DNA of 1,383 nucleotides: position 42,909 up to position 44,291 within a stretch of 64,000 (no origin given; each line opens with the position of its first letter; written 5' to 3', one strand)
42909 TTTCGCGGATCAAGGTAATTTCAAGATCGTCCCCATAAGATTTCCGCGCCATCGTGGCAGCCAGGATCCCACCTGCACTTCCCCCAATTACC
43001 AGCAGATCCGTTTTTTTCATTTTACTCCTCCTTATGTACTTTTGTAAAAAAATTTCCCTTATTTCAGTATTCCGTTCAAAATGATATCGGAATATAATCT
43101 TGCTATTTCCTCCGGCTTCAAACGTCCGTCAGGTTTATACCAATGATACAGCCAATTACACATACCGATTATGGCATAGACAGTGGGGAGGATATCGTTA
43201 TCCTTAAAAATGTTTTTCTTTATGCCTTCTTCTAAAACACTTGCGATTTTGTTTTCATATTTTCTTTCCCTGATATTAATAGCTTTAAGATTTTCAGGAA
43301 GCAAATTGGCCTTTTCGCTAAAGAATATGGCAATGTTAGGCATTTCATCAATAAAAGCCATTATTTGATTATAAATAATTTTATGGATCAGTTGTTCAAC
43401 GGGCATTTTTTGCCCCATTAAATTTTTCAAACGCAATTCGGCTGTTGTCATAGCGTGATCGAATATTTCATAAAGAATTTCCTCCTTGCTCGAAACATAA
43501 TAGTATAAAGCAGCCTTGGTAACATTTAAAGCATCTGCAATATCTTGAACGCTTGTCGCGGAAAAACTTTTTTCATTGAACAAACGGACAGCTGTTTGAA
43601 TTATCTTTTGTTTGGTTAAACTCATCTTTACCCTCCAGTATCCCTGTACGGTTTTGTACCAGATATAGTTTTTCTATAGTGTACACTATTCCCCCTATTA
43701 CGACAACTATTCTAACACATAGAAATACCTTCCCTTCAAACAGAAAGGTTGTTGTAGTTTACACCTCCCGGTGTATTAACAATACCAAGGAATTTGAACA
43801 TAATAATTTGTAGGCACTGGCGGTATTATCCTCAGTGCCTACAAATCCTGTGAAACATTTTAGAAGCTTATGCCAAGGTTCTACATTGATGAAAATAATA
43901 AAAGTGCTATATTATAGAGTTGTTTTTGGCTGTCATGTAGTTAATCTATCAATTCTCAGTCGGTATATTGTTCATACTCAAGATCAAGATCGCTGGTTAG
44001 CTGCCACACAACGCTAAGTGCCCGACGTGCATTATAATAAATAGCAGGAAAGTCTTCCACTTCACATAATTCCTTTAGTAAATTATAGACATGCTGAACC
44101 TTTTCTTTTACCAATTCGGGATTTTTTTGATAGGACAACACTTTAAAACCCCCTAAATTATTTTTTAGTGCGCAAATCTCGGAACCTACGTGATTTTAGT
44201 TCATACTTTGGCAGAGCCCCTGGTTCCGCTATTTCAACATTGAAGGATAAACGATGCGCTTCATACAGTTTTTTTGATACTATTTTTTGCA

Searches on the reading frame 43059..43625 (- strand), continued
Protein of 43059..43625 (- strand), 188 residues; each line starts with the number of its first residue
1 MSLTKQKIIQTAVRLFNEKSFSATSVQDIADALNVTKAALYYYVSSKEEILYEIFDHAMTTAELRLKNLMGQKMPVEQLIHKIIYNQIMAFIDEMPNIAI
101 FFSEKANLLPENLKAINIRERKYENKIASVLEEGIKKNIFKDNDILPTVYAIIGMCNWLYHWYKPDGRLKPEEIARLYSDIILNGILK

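Call 61: search_protein_families(library=pfam, proteins=[L160:8067-9758:-, L160:7562-8005:-, L160:6569-7540:-, L160:10766-12418:+, L160:3970-6384:-, L101:7976-9718:-, L101:10270-11685:+, L147:7816-9528:-, L147:11039-13027:-], max_evalue=0.00001)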
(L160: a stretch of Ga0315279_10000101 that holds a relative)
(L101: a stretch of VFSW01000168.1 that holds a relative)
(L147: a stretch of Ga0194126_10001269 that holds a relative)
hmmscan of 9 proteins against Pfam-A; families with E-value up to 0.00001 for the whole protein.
L160:8067-9758:- (563 aa): 1 family
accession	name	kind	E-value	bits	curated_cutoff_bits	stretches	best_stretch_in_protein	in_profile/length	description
PF01642.28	MM_CoA_mutase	-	2.1e-162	541.7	22.1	1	33-550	1-512/512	Methylmalonyl-CoA mutase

L160:7562-8005:- (147 aa): 1 family
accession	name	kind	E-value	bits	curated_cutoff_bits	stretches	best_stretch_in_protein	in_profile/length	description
PF02310.24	B12-binding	-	1e-23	83.9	32.1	1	20-117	1-97/121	B12 binding domain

L160:6569-7540:- (323 aa): 1 family
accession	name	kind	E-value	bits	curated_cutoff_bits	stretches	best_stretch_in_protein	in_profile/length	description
PF03308.22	MeaB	-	6.2e-86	288.2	23.1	1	28-283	6-267/273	Methylmalonyl Co-A mutase-associated GTPase MeaB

L160:10766-12418:+ (550 aa): 2 families
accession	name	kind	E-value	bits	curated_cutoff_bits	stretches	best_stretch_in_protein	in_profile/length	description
PF00501.34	AMP-binding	-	3.6e-88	296.4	29.9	1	19-408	2-384/384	AMP-binding enzyme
PF13193.12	AMP-binding_C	-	3.6e-16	60.3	24.5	1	459-534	1-76/76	AMP-binding enzyme C-terminal domain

L160:3970-6384:- (804 aa): 2 families
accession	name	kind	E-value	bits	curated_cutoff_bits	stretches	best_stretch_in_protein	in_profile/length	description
PF02901.20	PFL-like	-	3.7e-167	558.2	24.3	1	39-644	21-630/647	Pyruvate formate lyase-like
PF01228.26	Gly_radical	-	1.5e-28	99.9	22.2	1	682-780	5-106/106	Glycine radical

L101:7976-9718:- (580 aa): 0 families

L101:10270-11685:+ (471 aa): 3 families
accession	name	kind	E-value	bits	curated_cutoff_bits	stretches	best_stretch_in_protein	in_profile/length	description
PF22725.1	GFO_IDH_MocA_C3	-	8.9e-27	94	27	1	234-368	2-123/124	GFO/IDH/MocA C-terminal domain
PF01408.29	GFO_IDH_MocA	-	2.6e-24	86.7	24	1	105-220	1-115/120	Oxidoreductase family, NAD-binding Rossmann fold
PF02894.22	GFO_IDH_MocA_C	-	2.1e-18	67.3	22.9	1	237-467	1-216/218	Oxidoreductase family, C-terminal alpha/beta domain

L147:7816-9528:- (570 aa): 1 family
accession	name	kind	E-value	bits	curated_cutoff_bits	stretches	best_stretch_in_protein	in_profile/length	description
PF01642.28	MM_CoA_mutase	-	1.3e-164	549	22.1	1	39-556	1-512/512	Methylmalonyl-CoA mutase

L147:11039-13027:- (662 aa): 3 families
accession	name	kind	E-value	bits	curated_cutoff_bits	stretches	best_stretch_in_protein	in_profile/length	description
PF00999.27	Na_H_Exchanger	-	7e-59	200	26.2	1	16-373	5-373/375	Sodium/hydrogen exchanger, transmembrane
PF02254.24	TrkA_N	-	5.4e-21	75.5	23.8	1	414-526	2-114/116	TrkA-N domain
PF02080.26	TrkA_C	-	6.3e-17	61.7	27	1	589-654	2-66/71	TrkA-C domain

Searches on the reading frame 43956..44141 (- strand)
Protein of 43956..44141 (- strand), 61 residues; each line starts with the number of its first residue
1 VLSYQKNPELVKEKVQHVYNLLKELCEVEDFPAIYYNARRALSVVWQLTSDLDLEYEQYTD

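Call 56: search_protein_families(library=ncbifam, proteins=[window:43956-44141:-], max_evalue=0.01)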
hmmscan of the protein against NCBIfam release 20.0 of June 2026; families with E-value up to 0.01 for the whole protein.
window:43956-44141:- (61 aa): 0 families

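Call 57: search_protein_families(library=pfam, proteins=[window:43956-44141:-], max_evalue=10)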
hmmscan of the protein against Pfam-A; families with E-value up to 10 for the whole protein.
window:43956-44141:- (61 aa): 1 family
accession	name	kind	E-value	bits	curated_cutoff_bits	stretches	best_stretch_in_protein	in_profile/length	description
PF19522.4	DUF6052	-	0.028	15.2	25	1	12-49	12-49/61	Family of unknown function (DUF6052)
